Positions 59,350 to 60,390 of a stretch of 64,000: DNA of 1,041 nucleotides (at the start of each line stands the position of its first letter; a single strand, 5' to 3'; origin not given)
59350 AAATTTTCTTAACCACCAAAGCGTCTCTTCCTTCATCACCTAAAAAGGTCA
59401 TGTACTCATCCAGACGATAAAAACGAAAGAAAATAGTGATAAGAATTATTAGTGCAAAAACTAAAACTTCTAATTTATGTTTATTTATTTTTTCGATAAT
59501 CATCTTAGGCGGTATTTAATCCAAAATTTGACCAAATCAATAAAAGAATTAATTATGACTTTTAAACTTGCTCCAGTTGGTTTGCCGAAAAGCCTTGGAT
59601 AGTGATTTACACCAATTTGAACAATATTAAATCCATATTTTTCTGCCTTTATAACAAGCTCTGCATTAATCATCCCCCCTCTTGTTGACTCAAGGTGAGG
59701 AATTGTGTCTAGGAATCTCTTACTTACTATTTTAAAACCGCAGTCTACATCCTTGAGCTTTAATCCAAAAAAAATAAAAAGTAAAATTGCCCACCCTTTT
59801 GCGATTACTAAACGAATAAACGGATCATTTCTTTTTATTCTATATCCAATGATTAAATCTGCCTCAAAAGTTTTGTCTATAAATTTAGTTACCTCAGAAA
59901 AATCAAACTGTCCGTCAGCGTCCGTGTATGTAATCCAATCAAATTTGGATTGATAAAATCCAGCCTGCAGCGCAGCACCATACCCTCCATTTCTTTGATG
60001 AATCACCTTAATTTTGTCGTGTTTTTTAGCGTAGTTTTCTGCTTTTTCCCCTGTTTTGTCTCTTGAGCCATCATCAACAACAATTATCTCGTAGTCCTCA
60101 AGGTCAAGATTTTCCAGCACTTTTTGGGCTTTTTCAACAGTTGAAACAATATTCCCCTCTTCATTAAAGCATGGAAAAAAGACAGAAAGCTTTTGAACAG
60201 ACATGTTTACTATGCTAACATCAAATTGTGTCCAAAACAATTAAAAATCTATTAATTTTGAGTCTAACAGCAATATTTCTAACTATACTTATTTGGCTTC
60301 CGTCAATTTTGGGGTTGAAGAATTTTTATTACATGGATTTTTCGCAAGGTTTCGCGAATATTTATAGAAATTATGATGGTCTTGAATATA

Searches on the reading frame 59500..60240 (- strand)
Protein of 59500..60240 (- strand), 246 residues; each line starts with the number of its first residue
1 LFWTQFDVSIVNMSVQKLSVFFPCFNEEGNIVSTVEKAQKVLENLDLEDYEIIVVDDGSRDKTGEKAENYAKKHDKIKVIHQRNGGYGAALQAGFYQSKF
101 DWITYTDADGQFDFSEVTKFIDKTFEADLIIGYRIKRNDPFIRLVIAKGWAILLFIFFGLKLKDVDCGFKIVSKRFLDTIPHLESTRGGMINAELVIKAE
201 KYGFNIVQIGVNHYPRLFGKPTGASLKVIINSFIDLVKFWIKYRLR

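Call 5: search_protein_families(library=pfam, proteins=[window:59500-60240:-], max_evalue=0.01)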
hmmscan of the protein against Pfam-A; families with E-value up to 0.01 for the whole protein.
window:59500-60240:- (246 aa): 3 families
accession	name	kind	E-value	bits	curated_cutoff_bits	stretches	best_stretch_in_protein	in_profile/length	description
PF00535.33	Glycos_transf_2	-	1e-27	97.5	23.3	1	19-164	1-151/168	Glycosyl transferase family 2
PF13641.12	Glyco_tranf_2_3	-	2e-06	28.5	27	1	18-109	3-96/230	Glycosyltransferase like family 2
PF10111.15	Glyco_tranf_2_2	-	0.00047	20.2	27.3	1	20-110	2-92/276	Glycosyltransferase like family 2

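Call 11: search_protein_families(library=ncbifam, proteins=[window:59500-60240:-], max_evalue=0.001)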
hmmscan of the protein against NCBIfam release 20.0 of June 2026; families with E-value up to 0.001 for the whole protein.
window:59500-60240:- (246 aa): 21 families
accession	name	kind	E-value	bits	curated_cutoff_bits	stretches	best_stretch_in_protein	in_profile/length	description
NF007986.1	PRK10714.1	equivalog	7.6e-21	74.4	529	1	13-238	3-224/316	undecaprenyl-phosphate 4-deoxy-4-formamido-L-arabinose transferase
TIGR03937.1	PgaC_IcaA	equivalog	1e-20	74.1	422.3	1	13-126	42-151/407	poly-beta-1,6-N-acetyl-D-glucosamine synthase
NF047588.1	GlcsyltransPgfSStrep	equivalog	1.8e-19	70.1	500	1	17-183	2-170/308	glycosyltransferase PgfS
NF007482.0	PRK10073.1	equivalog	8.7e-17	61.1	423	1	14-124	4-110/334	glycosyltransferase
NF058614.1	PPMAGASynPpgS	equivalog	9.2e-15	54.7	370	1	20-208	4-191/226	polyprenyl-phospho-N-acetylgalactosaminyl synthase PpgS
NF041391.1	DPhHxTase_Halo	equivalog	2.4e-13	49.6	375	1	25-216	4-186/213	dolichyl-phosphate hexose transferase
TIGR04182.1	glyco_TIGR04182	equivalog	1.9e-12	47.2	325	1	19-220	3-197/293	S-layer glycoprotein N-glycosyltransferase AglJ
NF047683.1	TeichurnBiosyTuaG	equivalog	2.1e-11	44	400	1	16-121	6-108/252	teichuronic acid biosynthesis protein TuaG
TIGR04283.1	glyco_like_mftF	equivalog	3.6e-11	43.1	182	1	18-144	1-120/221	TIGR04283 family arsenosugar biosynthesis glycosyltransferase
NF041875.1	EPS_EpsD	equivalog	3.9e-11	42.9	370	1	19-112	2-92/325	exopolysaccharide biosynthesis glycosyltransferase EpsD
NF010496.0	PRK13915.1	equivalog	9.5e-10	38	262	1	15-110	30-127/307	glucosyl-3-phosphoglycerate synthase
NF050050.1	ProtGlycPglI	equivalog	4.9e-08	32.7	500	1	17-123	3-107/306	GalNAc(5)-diNAcBac-PP-undecaprenol beta-1,3-glucosyltransferase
NF053739.1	GlytfEpsEBac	equivalog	8.4e-07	28.2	450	1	19-109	4-92/265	glycosyltransferase EpsE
NF038302.1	EPS_HpsE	equivalog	1.2e-06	27.8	300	1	17-111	2-98/307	hormogonium polysaccharide biosynthesis glycosyltransferase HpsE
TIGR03965.1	mycofact_glyco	equivalog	1.3e-06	27.6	280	1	36-109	90-164/467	mycofactocin biosynthesis glycosyltransferase MftF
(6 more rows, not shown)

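Call 31: find_homologous_proteins(query=window:59500-60240:-, max_evalue=1e-10)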
Query window:59500-60240:- (246 aa): 7473 proteins with E <= 1e-10 among 8000 candidates; the best 120 are listed.
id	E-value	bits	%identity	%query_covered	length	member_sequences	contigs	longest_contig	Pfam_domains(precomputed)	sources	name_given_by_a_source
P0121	9.0e-153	525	100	95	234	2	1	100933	PF13641.13,PF00535.33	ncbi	-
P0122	1.8e-136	471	80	100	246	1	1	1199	PF13641.13,PF00535.33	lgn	-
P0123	1.0e-134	466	85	95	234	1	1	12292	PF13641.13,PF00535.33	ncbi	-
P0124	3.7e-132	457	82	95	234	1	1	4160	PF00535.33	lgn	-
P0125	8.1e-132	456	84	95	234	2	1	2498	PF13641.13,PF00535.33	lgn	-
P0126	3.2e-119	415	76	95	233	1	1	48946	PF13641.13,PF00535.33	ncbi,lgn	-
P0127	3.8e-109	382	71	94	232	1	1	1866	PF13641.13,PF00535.33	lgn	-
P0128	2.0e-104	366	67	93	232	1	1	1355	PF00535.33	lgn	-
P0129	2.3e-104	366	69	94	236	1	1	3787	PF00535.33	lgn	-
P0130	1.4e-103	364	69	93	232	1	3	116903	PF13641.13,PF00535.33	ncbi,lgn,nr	ncbi:glycosyltransferase family 2 protein [Candidatus Daviesbacteria bacterium]|nr:glycosyltransfera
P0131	4.9e-103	362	68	94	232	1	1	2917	PF13641.13,PF00535.33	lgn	-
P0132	1.3e-102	360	68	94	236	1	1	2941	PF00535.33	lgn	-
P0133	2.1e-102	360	69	94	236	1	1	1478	PF00535.33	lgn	-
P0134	2.9e-102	359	68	94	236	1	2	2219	PF00535.33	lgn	-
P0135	5.2e-102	358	69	94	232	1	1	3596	PF00535.33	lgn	-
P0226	3.0e-90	320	61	93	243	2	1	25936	PF00535.33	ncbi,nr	ncbi:MAG: glycosyltransferase family 2 protein [Candidatus Staskawiczbacteria bacterium]|nr:glycosyl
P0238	1.1e-89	318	58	94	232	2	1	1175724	PF13641.13,PF00535.33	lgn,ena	-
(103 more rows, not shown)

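Call 33: find_encoding_contigs(protein=P0130, flank=10000, max_places=1)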
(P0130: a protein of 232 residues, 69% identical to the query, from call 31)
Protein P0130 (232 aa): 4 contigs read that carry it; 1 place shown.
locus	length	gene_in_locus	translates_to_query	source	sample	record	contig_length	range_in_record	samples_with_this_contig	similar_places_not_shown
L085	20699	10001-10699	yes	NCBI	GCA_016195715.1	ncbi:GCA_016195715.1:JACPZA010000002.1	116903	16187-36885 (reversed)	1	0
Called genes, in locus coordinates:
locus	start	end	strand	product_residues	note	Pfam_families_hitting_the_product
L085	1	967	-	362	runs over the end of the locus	PF25917:BSH_RND (weak), PF25954:Beta-barrel_RND_2, PF25990:Beta-barrel_YknX (weak), PF25967:RND-MFP_C (weak), PF25975:CzcB_C (weak)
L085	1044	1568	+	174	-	PF13302:Acetyltransf_3, PF00583:Acetyltransf_1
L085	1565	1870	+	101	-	PF00814:TsaD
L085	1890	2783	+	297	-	PF00188:CAP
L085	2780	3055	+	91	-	-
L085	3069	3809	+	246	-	PF00483:NTP_transferase, PF12804:NTP_transf_3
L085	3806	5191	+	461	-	PF01073:3Beta_HSD, PF01370:Epimerase, PF02719:Polysacc_synt_2, PF04321:RmlD_sub_bind, PF07993:NAD_binding_4, PF16363:GDP_Man_Dehyd, PF13460:NAD_binding_10, PF00908:dTDP_sugar_isom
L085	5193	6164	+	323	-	PF01370:Epimerase, PF04321:RmlD_sub_bind, PF16363:GDP_Man_Dehyd (weak)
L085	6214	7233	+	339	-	PF01370:Epimerase, PF04321:RmlD_sub_bind, PF16363:GDP_Man_Dehyd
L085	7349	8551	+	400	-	PF00535:Glycos_transf_2, PF04138:GtrA_DPMS_TM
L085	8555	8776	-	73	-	-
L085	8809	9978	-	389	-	-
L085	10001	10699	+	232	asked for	PF00535:Glycos_transf_2, PF13641:Glyco_tranf_2_3 (weak)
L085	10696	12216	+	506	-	PF13231:PMT_2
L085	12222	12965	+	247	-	PF00535:Glycos_transf_2, PF10111:Glyco_tranf_2_2 (weak)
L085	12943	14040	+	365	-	PF13399:LytR_C (weak)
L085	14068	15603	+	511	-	PF13231:PMT_2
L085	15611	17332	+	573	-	PF10131:PTPS_related (faint)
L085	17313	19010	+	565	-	PF10131:PTPS_related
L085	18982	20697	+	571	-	-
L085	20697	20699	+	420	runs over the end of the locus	-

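Call 34: find_encoding_contigs(protein=P0238, flank=10000, max_places=1)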
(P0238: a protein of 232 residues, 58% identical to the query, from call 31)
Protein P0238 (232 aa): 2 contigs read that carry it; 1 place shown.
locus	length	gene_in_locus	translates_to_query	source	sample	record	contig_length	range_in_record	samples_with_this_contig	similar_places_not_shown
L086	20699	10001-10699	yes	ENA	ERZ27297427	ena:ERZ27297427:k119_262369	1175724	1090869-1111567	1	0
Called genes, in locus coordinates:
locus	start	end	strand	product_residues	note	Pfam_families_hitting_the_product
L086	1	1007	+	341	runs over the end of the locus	PF01073:3Beta_HSD, PF01370:Epimerase, PF02719:Polysacc_synt_2, PF04321:RmlD_sub_bind, PF07993:NAD_binding_4, PF16363:GDP_Man_Dehyd, PF13460:NAD_binding_10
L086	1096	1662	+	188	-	PF00908:dTDP_sugar_isom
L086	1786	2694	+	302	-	PF01370:Epimerase, PF04321:RmlD_sub_bind, PF16363:GDP_Man_Dehyd (faint)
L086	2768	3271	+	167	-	-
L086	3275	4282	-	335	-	PF01370:Epimerase, PF16363:GDP_Man_Dehyd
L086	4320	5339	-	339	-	PF01073:3Beta_HSD (weak), PF01370:Epimerase, PF04321:RmlD_sub_bind (weak), PF16363:GDP_Man_Dehyd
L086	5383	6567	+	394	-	PF00535:Glycos_transf_2, PF04138:GtrA_DPMS_TM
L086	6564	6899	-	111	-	PF05656:DUF805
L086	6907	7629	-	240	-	PF20260:PUA_4, PF04452:Methyltrans_RNA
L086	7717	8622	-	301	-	PF01795:Methyltransf_5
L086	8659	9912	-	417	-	-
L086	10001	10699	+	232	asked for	PF00535:Glycos_transf_2, PF13641:Glyco_tranf_2_3 (weak)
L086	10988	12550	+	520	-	PF02366:PMT, PF13231:PMT_2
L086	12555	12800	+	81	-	-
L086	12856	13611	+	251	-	PF00535:Glycos_transf_2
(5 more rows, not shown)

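Call 69: find_encoding_contigs(protein=P0226, flank=10000, max_places=1)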
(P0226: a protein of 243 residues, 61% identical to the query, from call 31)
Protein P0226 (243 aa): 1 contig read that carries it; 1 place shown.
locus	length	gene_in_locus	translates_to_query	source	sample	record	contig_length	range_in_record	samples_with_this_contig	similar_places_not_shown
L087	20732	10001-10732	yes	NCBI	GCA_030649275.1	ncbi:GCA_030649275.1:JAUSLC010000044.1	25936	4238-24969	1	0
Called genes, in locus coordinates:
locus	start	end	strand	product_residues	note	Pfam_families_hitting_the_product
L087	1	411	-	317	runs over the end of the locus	PF03706:LPG_synthase_TM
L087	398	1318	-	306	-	PF00535:Glycos_transf_2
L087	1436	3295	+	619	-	-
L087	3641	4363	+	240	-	PF00483:NTP_transferase, PF12804:NTP_transf_3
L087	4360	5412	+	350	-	PF01073:3Beta_HSD, PF01370:Epimerase, PF02719:Polysacc_synt_2, PF04321:RmlD_sub_bind, PF05368:NmrA (weak), PF07993:NAD_binding_4, PF13460:NAD_binding_10 (weak), PF16363:GDP_Man_Dehyd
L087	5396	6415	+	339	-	PF01370:Epimerase, PF04321:RmlD_sub_bind (weak), PF16363:GDP_Man_Dehyd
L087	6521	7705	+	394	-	PF00535:Glycos_transf_2, PF04138:GtrA_DPMS_TM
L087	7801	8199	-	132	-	-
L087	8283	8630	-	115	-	-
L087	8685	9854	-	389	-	PF13231:PMT_2 (weak), PF02366:PMT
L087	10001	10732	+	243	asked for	PF00535:Glycos_transf_2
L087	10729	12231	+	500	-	PF02366:PMT, PF13231:PMT_2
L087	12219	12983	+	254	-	PF00535:Glycos_transf_2, PF10111:Glyco_tranf_2_2 (weak)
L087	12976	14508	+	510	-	PF02366:PMT, PF13231:PMT_2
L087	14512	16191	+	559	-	-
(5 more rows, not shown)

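Call 92: search_protein_representatives(protein=window:59500-60204:-)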
Query: 234 residues. Proteins with E-value up to 0.001 (for the whole library): 121731; up to 1e-10: 13059; up to 1e-30: 721. The best 150 are listed.
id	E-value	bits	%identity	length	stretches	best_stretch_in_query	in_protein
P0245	4.7e-87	307.6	59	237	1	3-230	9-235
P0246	9.3e-87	306.7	58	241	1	1-228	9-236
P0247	7.0e-84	297.2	59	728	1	3-231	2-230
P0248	1.2e-81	289.9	59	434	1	1-231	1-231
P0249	1.0e-78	280.3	56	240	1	3-231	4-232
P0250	5.2e-69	248.6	50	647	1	3-231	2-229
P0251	5.5e-67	242.0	47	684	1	5-230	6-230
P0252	4.7e-63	229.1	45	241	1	4-232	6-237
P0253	1.4e-62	227.5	50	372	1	3-228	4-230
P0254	1.5e-60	220.9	55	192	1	48-231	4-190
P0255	2.2e-59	217.1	47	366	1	4-228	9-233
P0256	4.0e-59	216.2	44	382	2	3-229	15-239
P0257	1.6e-57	211.0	48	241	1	3-228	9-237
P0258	1.1e-56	208.2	46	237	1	4-223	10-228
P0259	1.4e-56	208.0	44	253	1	4-228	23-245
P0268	4.3e-53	196.5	44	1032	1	5-228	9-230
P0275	6.0e-52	192.8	43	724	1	5-225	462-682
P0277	1.3e-51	191.6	45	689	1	4-223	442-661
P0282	2.9e-51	190.5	42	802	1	5-229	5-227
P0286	9.4e-51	188.8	43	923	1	5-228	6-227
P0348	3.4e-45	170.6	44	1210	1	6-214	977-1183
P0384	1.2e-43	165.6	41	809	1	5-232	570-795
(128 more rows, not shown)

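Call 93: search_protein_families(library=pfam, proteins=[P0247, P0250, P0251, P0268, P0275, P0277, P0282, P0286, P0348, P0384], max_evalue=0.001)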
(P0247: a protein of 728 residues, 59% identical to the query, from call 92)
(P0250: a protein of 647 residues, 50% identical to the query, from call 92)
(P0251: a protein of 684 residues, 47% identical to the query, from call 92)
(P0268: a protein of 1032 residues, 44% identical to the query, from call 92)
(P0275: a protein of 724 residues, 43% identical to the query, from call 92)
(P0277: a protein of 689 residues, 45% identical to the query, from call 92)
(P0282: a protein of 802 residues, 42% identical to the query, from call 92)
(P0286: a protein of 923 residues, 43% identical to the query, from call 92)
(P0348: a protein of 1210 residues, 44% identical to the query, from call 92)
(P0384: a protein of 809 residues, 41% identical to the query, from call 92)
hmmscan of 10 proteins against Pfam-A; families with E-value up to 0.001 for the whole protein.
P0247 (728 aa): 4 families
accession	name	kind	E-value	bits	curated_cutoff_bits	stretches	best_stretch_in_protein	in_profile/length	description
PF00535.33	Glycos_transf_2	-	5.1e-26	92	23.3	1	6-167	1-167/168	Glycosyl transferase family 2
PF13231.12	PMT_2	-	1.5e-09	38.7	26.1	1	297-458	4-159/160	Dolichyl-phosphate-mannose-protein mannosyltransferase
PF02366.24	PMT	-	5.1e-06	26.7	22.7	1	308-459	76-233/245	Dolichyl-phosphate-mannose-protein mannosyltransferase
PF10111.15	Glyco_tranf_2_2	-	0.00097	19.1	27.3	0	6-97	1-92/276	Glycosyltransferase like family 2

P0250 (647 aa): 4 families
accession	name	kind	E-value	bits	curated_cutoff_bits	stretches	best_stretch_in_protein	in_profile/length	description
PF00535.33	Glycos_transf_2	-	1.1e-27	97.4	23.3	1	6-133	1-128/168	Glycosyl transferase family 2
PF10111.15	Glyco_tranf_2_2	-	2.2e-05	24.5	27.3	1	7-108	2-104/276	Glycosyltransferase like family 2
PF13641.12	Glyco_tranf_2_3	-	8.3e-05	23.1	27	1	5-96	3-97/230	Glycosyltransferase like family 2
PF13704.12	Glyco_tranf_2_4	-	0.00027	21.8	27.5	1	30-102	15-88/98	Glycosyl transferase family 2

P0251 (684 aa): 3 families
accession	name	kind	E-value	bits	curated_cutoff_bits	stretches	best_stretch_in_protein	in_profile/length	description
PF00535.33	Glycos_transf_2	-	3.6e-29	102.3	23.3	1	8-166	1-165/168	Glycosyl transferase family 2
PF13231.12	PMT_2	-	2.4e-08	34.8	26.1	1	282-427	2-151/160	Dolichyl-phosphate-mannose-protein mannosyltransferase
PF10111.15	Glyco_tranf_2_2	-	1.9e-07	31.3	27.3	1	8-110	1-104/276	Glycosyltransferase like family 2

P0268 (1032 aa): 4 families
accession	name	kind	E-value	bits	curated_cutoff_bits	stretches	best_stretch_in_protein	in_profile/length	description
PF00535.33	Glycos_transf_2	-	1.1e-28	100.7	23.3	1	13-170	3-165/168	Glycosyl transferase family 2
PF13231.12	PMT_2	-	1.3e-10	42.1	26.1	1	289-449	2-150/160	Dolichyl-phosphate-mannose-protein mannosyltransferase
PF10111.15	Glyco_tranf_2_2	-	1.2e-06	28.6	27.3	1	12-111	2-101/276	Glycosyltransferase like family 2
PF11028.14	TMEM260-like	-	2.7e-05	24.4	24.2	1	285-430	12-175/179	Protein O-mannosyl-transferase TMEM260-like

P0275 (724 aa): 5 families
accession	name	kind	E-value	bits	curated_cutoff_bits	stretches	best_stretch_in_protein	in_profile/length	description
PF00535.33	Glycos_transf_2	-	1.6e-30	106.7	23.3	1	464-625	1-166/168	Glycosyl transferase family 2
PF13692.12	Glyco_trans_1_4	-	5e-12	46.7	27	1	240-358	3-108/142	Glycosyl transferases group 1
PF13641.12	Glyco_tranf_2_3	-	1e-10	42.5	27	1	461-568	1-111/230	Glycosyltransferase like family 2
PF00534.26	Glycos_transf_1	-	1.9e-10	41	26.4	1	224-339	1-103/172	Glycosyl transferases group 1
PF10111.15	Glyco_tranf_2_2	-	6.9e-06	26.2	27.3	1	467-564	4-102/276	Glycosyltransferase like family 2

P0277 (689 aa): 5 families
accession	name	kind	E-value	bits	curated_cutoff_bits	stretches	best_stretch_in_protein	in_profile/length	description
PF00535.33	Glycos_transf_2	-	1.8e-24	87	23.3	1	445-570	1-126/168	Glycosyl transferase family 2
PF13439.12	Glyco_transf_4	-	4.8e-11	43.4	28.5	1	35-208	4-167/170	Glycosyltransferase Family 4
PF13692.12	Glyco_trans_1_4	-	1.1e-08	35.8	27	1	231-350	3-109/142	Glycosyl transferases group 1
PF00534.26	Glycos_transf_1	-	0.00012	22.1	26.4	0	216-352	2-126/172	Glycosyl transferases group 1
PF10111.15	Glyco_tranf_2_2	-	0.00017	21.6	27.3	1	445-542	1-99/276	Glycosyltransferase like family 2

P0282 (802 aa): 4 families
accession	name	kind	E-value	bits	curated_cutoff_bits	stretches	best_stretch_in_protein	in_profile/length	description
PF00535.33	Glycos_transf_2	-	1.5e-31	110.1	23.3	1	7-166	1-165/168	Glycosyl transferase family 2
PF10111.15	Glyco_tranf_2_2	-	1.2e-05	25.3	27.3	1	12-111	6-105/276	Glycosyltransferase like family 2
PF13641.12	Glyco_tranf_2_3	-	1.6e-05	25.5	27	1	4-107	1-106/230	Glycosyltransferase like family 2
PF13704.12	Glyco_tranf_2_4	-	0.00016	22.6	27.5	1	37-97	20-81/98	Glycosyl transferase family 2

P0286 (923 aa): 6 families
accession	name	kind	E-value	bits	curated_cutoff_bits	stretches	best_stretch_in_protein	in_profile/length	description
PF00535.33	Glycos_transf_2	-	5.2e-30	105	23.3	1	8-167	1-165/168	Glycosyl transferase family 2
PF04138.20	GtrA_DPMS_TM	-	3.2e-21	76.1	26.1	1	241-359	1-117/117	GtrA/DPMS, transmembrane domain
PF13231.12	PMT_2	-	2.1e-10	41.5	26.1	1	449-604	3-155/160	Dolichyl-phosphate-mannose-protein mannosyltransferase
PF02366.24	PMT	-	3.5e-08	33.7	22.7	1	433-574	48-194/245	Dolichyl-phosphate-mannose-protein mannosyltransferase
PF10111.15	Glyco_tranf_2_2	-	2.3e-07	31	27.3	1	11-113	4-106/276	Glycosyltransferase like family 2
PF13641.12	Glyco_tranf_2_3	-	0.0001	22.9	27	1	7-121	3-121/230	Glycosyltransferase like family 2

P0348 (1210 aa): 4 families
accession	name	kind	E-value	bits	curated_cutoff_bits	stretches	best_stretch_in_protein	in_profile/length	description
PF00535.33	Glycos_transf_2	-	1.4e-23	84.1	23.3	1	981-1138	4-166/168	Glycosyl transferase family 2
PF09586.16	YfhO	-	2.3e-16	59.8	28.5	2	861-922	774-835/835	Bacterial membrane protein YfhO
PF10111.15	Glyco_tranf_2_2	-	1.4e-05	25.1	27.3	1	1006-1069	28-92/276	Glycosyltransferase like family 2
PF13641.12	Glyco_tranf_2_3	-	0.00011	22.8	27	1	975-1068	1-96/230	Glycosyltransferase like family 2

P0384 (809 aa): 5 families
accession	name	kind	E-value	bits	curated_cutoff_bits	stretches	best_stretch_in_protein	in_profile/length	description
PF00535.33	Glycos_transf_2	-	2.4e-43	148.4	23.3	2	572-731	1-165/168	Glycosyl transferase family 2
PF13641.12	Glyco_tranf_2_3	-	8.5e-33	114.7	27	2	143-369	3-230/230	Glycosyltransferase like family 2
PF13632.12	Glyco_trans_2_3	-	5.4e-19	69.2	27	1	228-447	2-189/198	Glycosyl transferase family group 2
PF10111.15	Glyco_tranf_2_2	-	6.8e-13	49.2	27.3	1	572-678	1-107/276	Glycosyltransferase like family 2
PF13506.12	Glyco_transf_21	-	4.9e-07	29.8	21.7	1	210-367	16-173/174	Glycosyl transferase family 21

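Call 95: search_protein_families(library=pfam, alignment_id=A9, max_evalue=0.001)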
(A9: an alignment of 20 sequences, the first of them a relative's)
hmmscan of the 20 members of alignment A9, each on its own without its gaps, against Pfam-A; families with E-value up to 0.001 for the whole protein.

A. member 1, P0267 (708 aa): 5 families
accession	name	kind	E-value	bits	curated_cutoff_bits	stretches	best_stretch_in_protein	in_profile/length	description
PF00535.33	Glycos_transf_2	-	9.1e-31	107.5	23.3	1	2-161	5-168/168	Glycosyl transferase family 2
PF10111.15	Glyco_tranf_2_2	-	7e-10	39.3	27.3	1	13-101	14-103/276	Glycosyltransferase like family 2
PF13231.12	PMT_2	-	6.6e-09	36.6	26.1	1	303-437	23-159/160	Dolichyl-phosphate-mannose-protein mannosyltransferase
PF02366.24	PMT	-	1.5e-08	35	22.7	1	288-397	68-185/245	Dolichyl-phosphate-mannose-protein mannosyltransferase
PF13641.12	Glyco_tranf_2_3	-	2.1e-06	28.4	27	1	2-90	8-97/230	Glycosyltransferase like family 2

B. families by the number of members that match (of 20 scanned): 32 families (the first 25 are shown)
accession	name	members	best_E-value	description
PF00535.33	Glycos_transf_2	20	9.8e-35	Glycosyl transferase family 2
PF10111.15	Glyco_tranf_2_2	17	7e-10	Glycosyltransferase like family 2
PF13641.12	Glyco_tranf_2_3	14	6.7e-10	Glycosyltransferase like family 2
PF13231.12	PMT_2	10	1.6e-13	Dolichyl-phosphate-mannose-protein mannosyltransferase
PF00534.26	Glycos_transf_1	3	3.8e-21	Glycosyl transferases group 1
PF02366.24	PMT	3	1.5e-08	Dolichyl-phosphate-mannose-protein mannosyltransferase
PF13692.12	Glyco_trans_1_4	2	2.5e-19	Glycosyl transferases group 1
PF04138.20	GtrA_DPMS_TM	2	9.6e-17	GtrA/DPMS, transmembrane domain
PF01041.23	DegT_DnrJ_EryC1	1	3.6e-116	DegT/DnrJ/EryC1/StrS aminotransferase family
PF01593.30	Amino_oxidase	1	1e-25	Flavin containing amine oxidoreductase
PF13439.12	Glyco_transf_4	1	4.5e-21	Glycosyltransferase Family 4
PF13579.12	Glyco_trans_4_4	1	1.4e-20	Glycosyl transferase 4-like domain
PF09594.16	GT87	1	8.4e-20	Glycosyltransferase family 87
PF09586.16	YfhO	1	5.2e-14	Bacterial membrane protein YfhO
PF13450.12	NAD_binding_8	1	1.1e-11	NAD(P)-binding Rossmann-like domain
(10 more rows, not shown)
